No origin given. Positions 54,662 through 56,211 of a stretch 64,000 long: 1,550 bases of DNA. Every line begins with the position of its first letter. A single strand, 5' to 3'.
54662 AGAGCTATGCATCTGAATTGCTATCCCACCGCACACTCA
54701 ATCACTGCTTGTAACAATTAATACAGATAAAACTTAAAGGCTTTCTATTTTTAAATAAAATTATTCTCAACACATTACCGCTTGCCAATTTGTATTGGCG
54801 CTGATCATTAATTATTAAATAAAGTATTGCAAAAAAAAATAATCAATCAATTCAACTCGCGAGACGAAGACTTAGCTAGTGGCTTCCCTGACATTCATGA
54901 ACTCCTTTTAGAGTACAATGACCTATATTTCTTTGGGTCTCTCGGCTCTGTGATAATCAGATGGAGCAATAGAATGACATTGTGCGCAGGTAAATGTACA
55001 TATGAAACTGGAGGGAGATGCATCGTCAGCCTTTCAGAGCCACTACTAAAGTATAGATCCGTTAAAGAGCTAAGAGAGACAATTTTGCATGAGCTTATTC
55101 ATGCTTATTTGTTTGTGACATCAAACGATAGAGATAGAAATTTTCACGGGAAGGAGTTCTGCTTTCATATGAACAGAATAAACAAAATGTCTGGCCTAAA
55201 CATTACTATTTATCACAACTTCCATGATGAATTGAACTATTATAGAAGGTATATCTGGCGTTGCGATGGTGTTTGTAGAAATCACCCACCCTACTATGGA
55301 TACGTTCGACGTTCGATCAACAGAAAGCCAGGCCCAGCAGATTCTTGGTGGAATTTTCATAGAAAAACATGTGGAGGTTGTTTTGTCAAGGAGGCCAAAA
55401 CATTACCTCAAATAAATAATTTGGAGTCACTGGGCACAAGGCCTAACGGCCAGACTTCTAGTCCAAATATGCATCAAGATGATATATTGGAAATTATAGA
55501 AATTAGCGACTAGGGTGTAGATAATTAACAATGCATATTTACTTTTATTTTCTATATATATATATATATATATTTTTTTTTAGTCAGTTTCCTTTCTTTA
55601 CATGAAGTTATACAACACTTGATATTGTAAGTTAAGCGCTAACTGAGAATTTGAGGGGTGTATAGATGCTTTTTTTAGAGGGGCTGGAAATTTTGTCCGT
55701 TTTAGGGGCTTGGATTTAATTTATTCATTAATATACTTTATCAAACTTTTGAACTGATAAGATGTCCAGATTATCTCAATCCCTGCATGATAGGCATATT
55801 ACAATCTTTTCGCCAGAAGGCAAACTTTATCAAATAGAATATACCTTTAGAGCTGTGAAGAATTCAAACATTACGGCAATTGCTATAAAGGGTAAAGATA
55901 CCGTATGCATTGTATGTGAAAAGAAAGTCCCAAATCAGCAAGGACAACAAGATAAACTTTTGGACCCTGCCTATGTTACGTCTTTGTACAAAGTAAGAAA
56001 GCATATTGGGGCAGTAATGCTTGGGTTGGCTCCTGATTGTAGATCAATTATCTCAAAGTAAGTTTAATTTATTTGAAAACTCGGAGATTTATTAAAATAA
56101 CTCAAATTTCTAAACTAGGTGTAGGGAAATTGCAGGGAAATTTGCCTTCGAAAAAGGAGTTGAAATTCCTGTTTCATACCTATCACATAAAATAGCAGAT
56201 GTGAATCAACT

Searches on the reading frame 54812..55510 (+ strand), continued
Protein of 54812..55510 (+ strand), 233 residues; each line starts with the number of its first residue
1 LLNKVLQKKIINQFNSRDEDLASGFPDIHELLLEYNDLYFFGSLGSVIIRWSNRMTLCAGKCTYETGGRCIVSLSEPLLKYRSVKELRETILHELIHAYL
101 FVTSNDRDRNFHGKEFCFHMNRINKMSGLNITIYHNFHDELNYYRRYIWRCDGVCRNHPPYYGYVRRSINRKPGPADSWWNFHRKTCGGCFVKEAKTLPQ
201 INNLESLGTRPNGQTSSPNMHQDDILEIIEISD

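Call 14: list_cluster_members(proteins=[P0001, P0007, P0003, P0005])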
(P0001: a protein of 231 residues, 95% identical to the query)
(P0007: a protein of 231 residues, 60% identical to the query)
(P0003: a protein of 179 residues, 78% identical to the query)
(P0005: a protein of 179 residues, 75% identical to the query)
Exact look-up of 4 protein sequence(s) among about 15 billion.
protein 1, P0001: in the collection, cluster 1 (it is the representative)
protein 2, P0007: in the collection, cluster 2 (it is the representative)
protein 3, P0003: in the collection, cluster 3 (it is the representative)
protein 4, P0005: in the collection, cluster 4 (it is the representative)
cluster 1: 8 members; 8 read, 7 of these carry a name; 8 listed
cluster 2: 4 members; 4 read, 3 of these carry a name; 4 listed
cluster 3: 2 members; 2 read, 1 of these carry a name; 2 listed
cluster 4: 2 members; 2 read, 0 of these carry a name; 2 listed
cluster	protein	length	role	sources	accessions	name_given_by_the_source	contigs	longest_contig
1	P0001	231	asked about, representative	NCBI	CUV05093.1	unnamed protein product, partial [Cryptosporidium hominis]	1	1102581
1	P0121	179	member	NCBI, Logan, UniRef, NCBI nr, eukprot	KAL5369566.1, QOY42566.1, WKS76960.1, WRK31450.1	SprT-like metalloprotease [Cryptosporidium parvum] | SprT-like domain-containing protein n=2 Tax=Cryptosporidium parvum TaxID=5807 ... | SprT-like protein [Cryptosporidium parvum]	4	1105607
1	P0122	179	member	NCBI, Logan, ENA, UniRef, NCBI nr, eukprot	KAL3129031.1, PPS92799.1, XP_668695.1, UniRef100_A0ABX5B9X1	SprT-like protein [Cryptosporidium hominis] | SprT-like protein n=2 Tax=Cryptosporidium hominis TaxID=237895 RepID=A0ABX5B9X1_CRYHO | DKFZP547N043 protein [Cryptosporidium hominis TU502]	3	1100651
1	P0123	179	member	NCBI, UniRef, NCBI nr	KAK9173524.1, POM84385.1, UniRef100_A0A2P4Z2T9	SprT-like family protein [Cryptosporidium meleagridis] | SprT-like family protein n=1 Tax=Cryptosporidium meleagridis TaxID=93969 ...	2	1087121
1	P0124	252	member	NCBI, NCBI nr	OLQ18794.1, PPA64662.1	SprT-like family protein [Cryptosporidium hominis] | SprT-like family [Cryptosporidium hominis]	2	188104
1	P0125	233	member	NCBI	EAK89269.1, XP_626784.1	SprT like metalloprotease, partial [Cryptosporidium parvum Iowa II]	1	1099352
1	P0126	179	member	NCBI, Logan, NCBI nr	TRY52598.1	SprT-like protein [Cryptosporidium tyzzeri]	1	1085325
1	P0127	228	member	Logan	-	-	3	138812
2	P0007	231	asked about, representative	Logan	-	-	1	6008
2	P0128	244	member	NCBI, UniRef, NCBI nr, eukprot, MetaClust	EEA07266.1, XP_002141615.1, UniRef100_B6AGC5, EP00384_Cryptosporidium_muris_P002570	uncharacterized protein CMU_001370 [Cryptosporidium muris RN66] | SprT-like domain-containing protein n=1 Tax=Cryptosporidium muris (strain RN66) ... | XP_002141615.1 hypothetical protein [Cryptosporidium muris RN66]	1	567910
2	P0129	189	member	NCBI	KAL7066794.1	hypothetical protein ACR3K2_27650 [Cryptosporidium serpentis]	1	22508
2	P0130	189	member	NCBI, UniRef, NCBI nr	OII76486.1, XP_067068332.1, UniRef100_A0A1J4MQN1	hypothetical protein cand_001330 [Cryptosporidium andersoni] | SprT-like domain-containing protein n=1 Tax=Cryptosporidium andersoni TaxID=117008 ...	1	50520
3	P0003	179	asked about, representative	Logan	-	-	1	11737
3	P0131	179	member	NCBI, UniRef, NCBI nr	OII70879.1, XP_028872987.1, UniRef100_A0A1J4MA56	uncharacterized protein cubi_01024 [Cryptosporidium ubiquitum] | SprT-like domain-containing protein n=1 Tax=Cryptosporidium ubiquitum TaxID=857276 ...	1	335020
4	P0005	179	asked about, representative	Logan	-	-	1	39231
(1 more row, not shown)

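Call 17: find_encoding_contigs(protein=P0127, flank=3000, max_places=10)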
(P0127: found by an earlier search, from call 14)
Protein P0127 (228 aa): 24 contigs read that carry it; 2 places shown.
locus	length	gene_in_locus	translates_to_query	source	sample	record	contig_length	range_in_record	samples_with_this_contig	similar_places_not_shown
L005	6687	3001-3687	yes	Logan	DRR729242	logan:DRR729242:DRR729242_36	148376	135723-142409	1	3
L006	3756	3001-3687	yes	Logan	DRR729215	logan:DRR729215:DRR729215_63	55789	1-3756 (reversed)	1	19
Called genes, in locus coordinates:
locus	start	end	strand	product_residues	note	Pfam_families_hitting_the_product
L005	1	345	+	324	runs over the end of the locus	-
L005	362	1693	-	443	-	-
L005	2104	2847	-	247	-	PF04387:PTPLA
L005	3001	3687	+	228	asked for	PF10263:SprT-like, PF22934:SPRTN_ZBD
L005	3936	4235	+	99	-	PF10584:Proteasome_A_N, PF00227:Proteasome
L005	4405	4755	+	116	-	PF00227:Proteasome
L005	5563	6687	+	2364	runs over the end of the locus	?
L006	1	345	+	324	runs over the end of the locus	-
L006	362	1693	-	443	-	-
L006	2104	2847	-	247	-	PF04387:PTPLA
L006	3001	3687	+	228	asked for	PF10263:SprT-like, PF22934:SPRTN_ZBD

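Call 18: find_encoding_contigs(protein=P0002, flank=2500, max_places=1)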
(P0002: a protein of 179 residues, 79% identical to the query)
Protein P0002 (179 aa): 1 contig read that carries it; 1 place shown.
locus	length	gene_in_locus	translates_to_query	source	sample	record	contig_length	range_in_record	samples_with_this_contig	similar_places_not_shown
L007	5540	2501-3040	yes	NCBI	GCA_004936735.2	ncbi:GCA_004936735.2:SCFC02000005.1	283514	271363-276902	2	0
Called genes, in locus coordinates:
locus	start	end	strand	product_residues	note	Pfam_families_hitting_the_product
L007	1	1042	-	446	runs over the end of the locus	-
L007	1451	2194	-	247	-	PF04387:PTPLA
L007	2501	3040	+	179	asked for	PF10263:SprT-like, PF22934:SPRTN_ZBD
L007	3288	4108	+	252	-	PF10584:Proteasome_A_N, PF00227:Proteasome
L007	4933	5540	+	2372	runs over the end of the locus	PF00501:AMP-binding, PF00550:PP-binding, PF23297:ACP_SdgA_C (weak), PF00109:ketoacyl-synt, PF02801:Ketoacyl-synt_C, PF16197:KAsynt_C_assoc (weak), PF00698:Acyl_transf_1, PF14765:PS-DH, +2 more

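Call 19: find_encoding_contigs(protein=P0003, flank=2500, max_places=1)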
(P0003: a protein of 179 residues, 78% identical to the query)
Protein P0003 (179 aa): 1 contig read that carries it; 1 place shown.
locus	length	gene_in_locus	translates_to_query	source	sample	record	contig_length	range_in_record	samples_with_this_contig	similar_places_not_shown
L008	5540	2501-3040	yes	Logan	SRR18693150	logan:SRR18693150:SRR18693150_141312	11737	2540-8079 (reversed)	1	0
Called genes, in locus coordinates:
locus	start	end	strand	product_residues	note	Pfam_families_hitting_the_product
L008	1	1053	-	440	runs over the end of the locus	-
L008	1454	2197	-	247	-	PF04387:PTPLA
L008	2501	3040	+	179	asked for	PF10263:SprT-like, PF22934:SPRTN_ZBD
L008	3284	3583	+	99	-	PF10584:Proteasome_A_N, PF00227:Proteasome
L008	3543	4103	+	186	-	PF00227:Proteasome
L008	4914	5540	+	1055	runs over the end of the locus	?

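Call 20: find_encoding_contigs(protein=P0005, flank=2500, max_places=1)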
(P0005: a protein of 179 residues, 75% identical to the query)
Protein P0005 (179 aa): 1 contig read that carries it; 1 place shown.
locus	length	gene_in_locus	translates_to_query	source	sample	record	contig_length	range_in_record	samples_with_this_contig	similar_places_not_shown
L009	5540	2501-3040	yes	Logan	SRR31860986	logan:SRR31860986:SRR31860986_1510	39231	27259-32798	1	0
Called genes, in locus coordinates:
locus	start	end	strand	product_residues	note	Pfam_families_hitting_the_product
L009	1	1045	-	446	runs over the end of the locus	-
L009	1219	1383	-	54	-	-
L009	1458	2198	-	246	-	PF04387:PTPLA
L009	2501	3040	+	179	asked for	PF10263:SprT-like, PF22934:SPRTN_ZBD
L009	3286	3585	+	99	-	PF10584:Proteasome_A_N, PF00227:Proteasome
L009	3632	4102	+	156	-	PF00227:Proteasome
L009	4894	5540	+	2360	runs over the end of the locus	?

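Call 21: find_encoding_contigs(protein=P0006, flank=2500, max_places=1)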
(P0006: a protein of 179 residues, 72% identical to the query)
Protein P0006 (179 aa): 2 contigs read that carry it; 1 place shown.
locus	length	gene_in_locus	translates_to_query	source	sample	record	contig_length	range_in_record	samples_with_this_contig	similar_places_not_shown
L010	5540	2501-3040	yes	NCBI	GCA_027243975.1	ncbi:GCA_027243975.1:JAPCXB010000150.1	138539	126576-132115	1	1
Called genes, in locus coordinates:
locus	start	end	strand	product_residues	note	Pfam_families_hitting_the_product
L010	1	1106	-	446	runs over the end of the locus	-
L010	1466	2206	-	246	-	PF04387:PTPLA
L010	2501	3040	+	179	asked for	PF10263:SprT-like, PF22934:SPRTN_ZBD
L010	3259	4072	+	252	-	PF10584:Proteasome_A_N, PF00227:Proteasome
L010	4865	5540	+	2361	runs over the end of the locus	PF00501:AMP-binding, PF00550:PP-binding, PF23297:ACP_SdgA_C, PF00109:ketoacyl-synt, PF02801:Ketoacyl-synt_C, PF16197:KAsynt_C_assoc (weak), PF00698:Acyl_transf_1, PF14765:PS-DH, +1 more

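Call 22: find_encoding_contigs(protein=P0008, flank=2500, max_places=1)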
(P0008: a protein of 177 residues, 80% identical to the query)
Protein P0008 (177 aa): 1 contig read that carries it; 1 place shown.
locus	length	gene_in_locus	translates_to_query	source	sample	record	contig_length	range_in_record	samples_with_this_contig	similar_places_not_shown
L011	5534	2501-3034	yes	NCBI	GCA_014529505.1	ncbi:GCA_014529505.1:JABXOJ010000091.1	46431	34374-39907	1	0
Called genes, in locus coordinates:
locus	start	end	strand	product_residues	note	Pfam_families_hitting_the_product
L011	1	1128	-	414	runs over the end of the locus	-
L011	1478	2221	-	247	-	PF04387:PTPLA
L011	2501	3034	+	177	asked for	PF10263:SprT-like, PF22934:SPRTN_ZBD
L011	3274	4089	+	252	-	PF10584:Proteasome_A_N, PF00227:Proteasome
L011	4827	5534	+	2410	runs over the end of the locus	PF00501:AMP-binding, PF00550:PP-binding, PF23297:ACP_SdgA_C, PF00109:ketoacyl-synt, PF02801:Ketoacyl-synt_C, PF00698:Acyl_transf_1, PF14765:PS-DH, PF08240:ADH_N, +2 more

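Call 23: find_encoding_contigs(protein=P0009, flank=2500, max_places=1)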
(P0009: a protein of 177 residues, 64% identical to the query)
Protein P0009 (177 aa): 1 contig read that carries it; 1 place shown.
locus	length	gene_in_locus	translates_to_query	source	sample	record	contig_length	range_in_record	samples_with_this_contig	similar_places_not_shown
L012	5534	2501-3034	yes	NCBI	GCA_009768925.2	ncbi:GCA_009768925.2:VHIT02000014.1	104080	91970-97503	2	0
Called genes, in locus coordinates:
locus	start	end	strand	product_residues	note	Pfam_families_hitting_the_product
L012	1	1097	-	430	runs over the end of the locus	-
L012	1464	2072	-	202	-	PF04387:PTPLA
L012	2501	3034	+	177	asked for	PF10263:SprT-like, PF22934:SPRTN_ZBD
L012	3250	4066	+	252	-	PF10584:Proteasome_A_N, PF00227:Proteasome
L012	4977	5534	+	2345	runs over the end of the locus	PF00501:AMP-binding, PF23297:ACP_SdgA_C, PF00550:PP-binding, PF00109:ketoacyl-synt, PF02801:Ketoacyl-synt_C, PF16197:KAsynt_C_assoc (weak), PF00698:Acyl_transf_1, PF14765:PS-DH, +1 more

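Call 41: find_encoding_contigs(protein=P0128, flank=2500, max_places=2)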
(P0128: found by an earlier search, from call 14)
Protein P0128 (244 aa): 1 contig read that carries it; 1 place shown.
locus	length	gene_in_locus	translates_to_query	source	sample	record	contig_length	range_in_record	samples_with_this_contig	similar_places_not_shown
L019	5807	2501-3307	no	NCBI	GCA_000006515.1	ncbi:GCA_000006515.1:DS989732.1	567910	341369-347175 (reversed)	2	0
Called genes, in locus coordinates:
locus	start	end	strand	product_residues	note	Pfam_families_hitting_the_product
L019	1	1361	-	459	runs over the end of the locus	-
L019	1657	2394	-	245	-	PF04387:PTPLA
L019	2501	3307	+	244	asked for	PF10263:SprT-like, PF22934:SPRTN_ZBD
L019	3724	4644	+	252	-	PF10584:Proteasome_A_N, PF00227:Proteasome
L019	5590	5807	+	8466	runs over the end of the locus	-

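Call 52: search_solved_structures(query=window:54839-55510:+, show_alignments=1)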
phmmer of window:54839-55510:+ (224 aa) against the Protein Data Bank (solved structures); distinct sequences matched with E-value up to 0.001: 2.
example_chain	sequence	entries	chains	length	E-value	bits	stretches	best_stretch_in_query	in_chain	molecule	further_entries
6mdw_A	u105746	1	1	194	1.6e-73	250.2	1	11-184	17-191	SprT-like domain-containing protein Spartan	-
6mdx_A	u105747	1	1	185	1.9e-72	246.6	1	11-184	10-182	SprT-like domain-containing protein Spartan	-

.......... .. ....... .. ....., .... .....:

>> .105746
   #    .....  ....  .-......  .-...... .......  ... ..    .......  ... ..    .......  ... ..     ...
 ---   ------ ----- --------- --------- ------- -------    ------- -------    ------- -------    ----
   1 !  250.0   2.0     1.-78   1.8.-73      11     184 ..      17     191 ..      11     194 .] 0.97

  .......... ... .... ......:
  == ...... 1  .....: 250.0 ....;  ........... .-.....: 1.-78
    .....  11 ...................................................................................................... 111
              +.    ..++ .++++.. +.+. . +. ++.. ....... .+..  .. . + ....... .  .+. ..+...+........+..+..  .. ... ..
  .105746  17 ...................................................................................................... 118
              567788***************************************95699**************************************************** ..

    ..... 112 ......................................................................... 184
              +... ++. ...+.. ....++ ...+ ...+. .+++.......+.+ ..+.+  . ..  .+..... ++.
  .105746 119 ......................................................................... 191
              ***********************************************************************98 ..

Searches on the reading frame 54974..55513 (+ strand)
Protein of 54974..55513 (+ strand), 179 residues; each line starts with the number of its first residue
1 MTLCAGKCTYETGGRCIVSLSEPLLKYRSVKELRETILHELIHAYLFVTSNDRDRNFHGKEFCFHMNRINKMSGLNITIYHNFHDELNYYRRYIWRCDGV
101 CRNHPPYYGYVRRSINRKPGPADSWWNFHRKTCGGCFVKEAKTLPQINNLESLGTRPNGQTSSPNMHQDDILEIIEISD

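Call 35: find_encoding_contigs(protein=window:54974-55513:+, flank=1500, max_places=10)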
Protein window:54974-55513:+ (179 aa): 16 contigs read that carry it; 6 places shown.
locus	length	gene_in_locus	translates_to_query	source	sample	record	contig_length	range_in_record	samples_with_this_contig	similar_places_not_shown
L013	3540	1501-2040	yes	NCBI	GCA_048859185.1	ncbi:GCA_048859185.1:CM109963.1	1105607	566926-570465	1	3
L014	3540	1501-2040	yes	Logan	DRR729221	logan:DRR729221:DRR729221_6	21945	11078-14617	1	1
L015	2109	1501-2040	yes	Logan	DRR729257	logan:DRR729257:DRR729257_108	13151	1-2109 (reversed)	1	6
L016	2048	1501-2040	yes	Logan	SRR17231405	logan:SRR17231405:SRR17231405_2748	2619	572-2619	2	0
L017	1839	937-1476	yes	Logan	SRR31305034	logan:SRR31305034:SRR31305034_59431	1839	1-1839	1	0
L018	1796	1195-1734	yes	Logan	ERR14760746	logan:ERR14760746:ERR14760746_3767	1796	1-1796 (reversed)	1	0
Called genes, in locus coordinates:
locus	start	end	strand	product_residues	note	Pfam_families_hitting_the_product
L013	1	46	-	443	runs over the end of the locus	-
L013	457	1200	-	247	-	PF04387:PTPLA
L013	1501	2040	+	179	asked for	PF10263:SprT-like, PF22934:SPRTN_ZBD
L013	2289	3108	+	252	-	PF10584:Proteasome_A_N, PF00227:Proteasome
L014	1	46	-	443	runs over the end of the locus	-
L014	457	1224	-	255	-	PF04387:PTPLA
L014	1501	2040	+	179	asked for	PF10263:SprT-like, PF22934:SPRTN_ZBD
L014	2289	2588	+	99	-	PF10584:Proteasome_A_N, PF00227:Proteasome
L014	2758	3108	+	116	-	PF00227:Proteasome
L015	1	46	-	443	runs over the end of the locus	-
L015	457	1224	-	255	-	PF04387:PTPLA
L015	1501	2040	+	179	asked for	PF10263:SprT-like, PF22934:SPRTN_ZBD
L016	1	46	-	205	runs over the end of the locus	?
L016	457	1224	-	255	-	PF04387:PTPLA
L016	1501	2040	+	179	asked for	PF10263:SprT-like, PF22934:SPRTN_ZBD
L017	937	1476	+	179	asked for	PF10263:SprT-like, PF22934:SPRTN_ZBD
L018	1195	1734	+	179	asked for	PF10263:SprT-like, PF22934:SPRTN_ZBD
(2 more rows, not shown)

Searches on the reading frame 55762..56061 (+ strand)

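Call 5: search_protein_families(library=pfam, proteins=[window:55762-56061:+], max_evalue=0.01)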
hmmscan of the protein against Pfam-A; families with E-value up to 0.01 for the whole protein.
window:55762-56061:+ (99 aa): 2 families
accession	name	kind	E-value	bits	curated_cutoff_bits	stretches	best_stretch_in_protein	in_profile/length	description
PF10584.14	Proteasome_A_N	-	2.8e-11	43.3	27.7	1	9-31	1-23/23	Proteasome subunit A N-terminal signature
PF00227.31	Proteasome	-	3.5e-09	37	22.4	1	37-98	5-62/189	Proteasome subunit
